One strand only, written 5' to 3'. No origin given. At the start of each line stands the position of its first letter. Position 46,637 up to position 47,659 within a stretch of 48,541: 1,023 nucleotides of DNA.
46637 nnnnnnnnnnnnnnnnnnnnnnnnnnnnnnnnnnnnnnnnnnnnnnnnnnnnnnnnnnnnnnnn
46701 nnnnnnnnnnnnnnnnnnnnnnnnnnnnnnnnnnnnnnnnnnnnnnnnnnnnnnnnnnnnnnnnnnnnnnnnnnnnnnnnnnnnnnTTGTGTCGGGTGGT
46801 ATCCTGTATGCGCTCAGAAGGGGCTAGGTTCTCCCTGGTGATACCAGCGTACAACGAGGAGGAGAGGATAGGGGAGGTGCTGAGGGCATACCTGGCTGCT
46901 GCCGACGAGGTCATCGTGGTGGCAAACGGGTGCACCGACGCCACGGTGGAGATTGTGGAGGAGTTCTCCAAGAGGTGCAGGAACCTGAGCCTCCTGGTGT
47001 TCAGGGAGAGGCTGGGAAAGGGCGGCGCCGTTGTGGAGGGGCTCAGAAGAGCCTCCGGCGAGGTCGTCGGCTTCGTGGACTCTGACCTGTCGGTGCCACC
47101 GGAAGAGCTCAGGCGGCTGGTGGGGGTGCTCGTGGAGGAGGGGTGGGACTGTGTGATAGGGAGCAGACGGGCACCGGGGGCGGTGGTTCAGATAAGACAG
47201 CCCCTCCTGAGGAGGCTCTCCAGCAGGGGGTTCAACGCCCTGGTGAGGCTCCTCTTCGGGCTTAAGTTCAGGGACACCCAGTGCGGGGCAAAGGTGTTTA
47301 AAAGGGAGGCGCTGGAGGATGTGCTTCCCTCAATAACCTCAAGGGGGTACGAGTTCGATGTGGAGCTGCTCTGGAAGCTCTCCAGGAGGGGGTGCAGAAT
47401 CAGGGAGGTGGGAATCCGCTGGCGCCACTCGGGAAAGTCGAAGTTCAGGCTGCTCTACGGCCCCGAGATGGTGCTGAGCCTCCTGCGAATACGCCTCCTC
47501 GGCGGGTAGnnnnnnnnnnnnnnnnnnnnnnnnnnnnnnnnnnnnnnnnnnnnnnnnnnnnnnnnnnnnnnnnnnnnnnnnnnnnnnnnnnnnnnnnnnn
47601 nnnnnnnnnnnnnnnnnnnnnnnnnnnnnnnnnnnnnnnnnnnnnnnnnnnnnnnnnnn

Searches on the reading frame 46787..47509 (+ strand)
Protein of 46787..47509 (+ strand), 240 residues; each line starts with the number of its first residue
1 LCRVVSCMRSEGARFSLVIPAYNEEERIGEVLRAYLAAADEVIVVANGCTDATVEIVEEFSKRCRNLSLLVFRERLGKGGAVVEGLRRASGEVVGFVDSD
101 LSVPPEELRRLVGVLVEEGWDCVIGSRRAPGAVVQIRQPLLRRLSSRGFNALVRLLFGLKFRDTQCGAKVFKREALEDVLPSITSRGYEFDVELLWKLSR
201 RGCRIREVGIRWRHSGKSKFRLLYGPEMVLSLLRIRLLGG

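Call 47: search_protein_families(library=pfam, proteins=[window:46787-47509:+], max_evalue=0.0001)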
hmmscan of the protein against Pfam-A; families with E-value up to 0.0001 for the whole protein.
window:46787-47509:+ (240 aa): 3 families
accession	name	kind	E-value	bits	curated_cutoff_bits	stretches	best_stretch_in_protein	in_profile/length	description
PF00535.33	Glycos_transf_2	-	2.9e-32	112.4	23.3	1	16-179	1-167/168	Glycosyl transferase family 2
PF13641.12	Glyco_tranf_2_3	-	4.8e-17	63.2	27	1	14-128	2-124/230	Glycosyltransferase like family 2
PF10111.15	Glyco_tranf_2_2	-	8.9e-05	22.5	27.3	0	16-111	1-102/276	Glycosyltransferase like family 2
